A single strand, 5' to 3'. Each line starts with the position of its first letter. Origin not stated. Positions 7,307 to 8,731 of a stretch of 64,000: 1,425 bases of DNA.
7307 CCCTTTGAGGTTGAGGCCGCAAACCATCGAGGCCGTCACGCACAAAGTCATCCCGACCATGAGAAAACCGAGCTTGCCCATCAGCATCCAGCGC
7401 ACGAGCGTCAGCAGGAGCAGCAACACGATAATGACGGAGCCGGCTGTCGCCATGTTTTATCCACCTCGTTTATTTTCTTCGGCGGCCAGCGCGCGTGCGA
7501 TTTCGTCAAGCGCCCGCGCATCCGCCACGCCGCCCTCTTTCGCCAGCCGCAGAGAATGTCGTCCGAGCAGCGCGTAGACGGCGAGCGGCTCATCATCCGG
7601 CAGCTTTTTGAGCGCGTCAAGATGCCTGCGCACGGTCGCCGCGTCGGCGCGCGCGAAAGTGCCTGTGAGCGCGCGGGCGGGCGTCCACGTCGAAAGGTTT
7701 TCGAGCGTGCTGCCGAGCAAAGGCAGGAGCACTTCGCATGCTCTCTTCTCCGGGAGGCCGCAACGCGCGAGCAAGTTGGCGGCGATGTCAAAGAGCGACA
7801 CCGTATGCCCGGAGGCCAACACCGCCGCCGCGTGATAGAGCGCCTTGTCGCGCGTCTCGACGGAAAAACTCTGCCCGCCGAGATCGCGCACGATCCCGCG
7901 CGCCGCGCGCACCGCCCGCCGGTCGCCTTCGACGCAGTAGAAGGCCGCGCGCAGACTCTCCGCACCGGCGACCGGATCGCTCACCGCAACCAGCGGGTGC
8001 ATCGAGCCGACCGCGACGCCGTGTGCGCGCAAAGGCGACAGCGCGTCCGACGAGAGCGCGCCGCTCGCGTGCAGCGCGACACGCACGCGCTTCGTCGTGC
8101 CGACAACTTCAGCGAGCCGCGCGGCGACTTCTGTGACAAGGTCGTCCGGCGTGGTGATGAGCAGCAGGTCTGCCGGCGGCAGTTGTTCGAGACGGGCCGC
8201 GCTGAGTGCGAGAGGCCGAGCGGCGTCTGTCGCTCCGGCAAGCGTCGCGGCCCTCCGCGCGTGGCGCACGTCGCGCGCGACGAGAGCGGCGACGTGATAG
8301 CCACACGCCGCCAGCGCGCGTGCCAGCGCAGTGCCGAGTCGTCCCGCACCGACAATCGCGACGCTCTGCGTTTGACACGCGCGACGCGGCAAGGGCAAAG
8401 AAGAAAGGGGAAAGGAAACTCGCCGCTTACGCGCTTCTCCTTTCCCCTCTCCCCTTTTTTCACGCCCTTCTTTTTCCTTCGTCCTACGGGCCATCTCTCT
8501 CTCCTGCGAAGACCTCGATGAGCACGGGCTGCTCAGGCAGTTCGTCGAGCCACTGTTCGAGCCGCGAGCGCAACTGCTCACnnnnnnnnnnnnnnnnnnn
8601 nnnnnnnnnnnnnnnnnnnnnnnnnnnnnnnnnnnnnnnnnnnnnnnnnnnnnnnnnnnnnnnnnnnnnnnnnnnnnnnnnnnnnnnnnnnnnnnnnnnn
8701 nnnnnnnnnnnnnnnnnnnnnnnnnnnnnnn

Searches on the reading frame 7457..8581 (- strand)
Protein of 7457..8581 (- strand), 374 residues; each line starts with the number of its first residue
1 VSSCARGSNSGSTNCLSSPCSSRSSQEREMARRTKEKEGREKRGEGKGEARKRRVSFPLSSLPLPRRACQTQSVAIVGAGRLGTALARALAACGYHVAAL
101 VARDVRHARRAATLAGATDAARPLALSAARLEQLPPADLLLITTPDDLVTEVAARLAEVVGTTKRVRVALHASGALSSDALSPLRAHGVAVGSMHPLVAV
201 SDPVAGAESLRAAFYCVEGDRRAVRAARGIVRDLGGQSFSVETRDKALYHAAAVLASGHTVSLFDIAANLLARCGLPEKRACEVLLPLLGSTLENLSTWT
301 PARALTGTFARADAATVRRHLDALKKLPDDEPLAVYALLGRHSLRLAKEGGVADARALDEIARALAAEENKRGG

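Call 57: search_protein_families(library=pfam, proteins=[window:7457-8581:-], max_evalue=0.001)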
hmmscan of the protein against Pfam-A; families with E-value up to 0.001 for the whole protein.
window:7457-8581:- (374 aa): 8 families
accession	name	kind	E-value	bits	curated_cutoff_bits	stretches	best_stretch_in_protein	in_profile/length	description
PF10728.14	DUF2520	-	5.5e-33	113.8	25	1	214-342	2-124/125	Domain of unknown function (DUF2520)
PF10727.15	Rossmann-like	-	5.6e-09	36.3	23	1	72-196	15-131/131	Rossmann-like domain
PF02254.24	TrkA_N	-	2.1e-06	28.5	23.8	1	74-167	1-93/116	TrkA-N domain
PF02558.23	ApbA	-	4.7e-05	23.5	22.2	1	74-165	1-95/150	Ketopantoate reductase PanE/ApbA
PF03807.23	F420_oxidored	-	6e-05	24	21.6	1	74-155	2-78/94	NADP oxidoreductase coenzyme F420-dependent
PF00899.27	ThiF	-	0.00059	19.5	28.1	0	70-98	19-47/238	ThiF family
PF01210.29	NAD_Gly3P_dh_N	-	0.0006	20.3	23.1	0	74-163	2-96/158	NAD-dependent glycerol-3-phosphate dehydrogenase N-terminus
PF02826.25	2-Hacid_dh_C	-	0.00064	19.6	25.1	0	65-104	30-69/178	D-isomer specific 2-hydroxyacid dehydrogenase, NAD binding domain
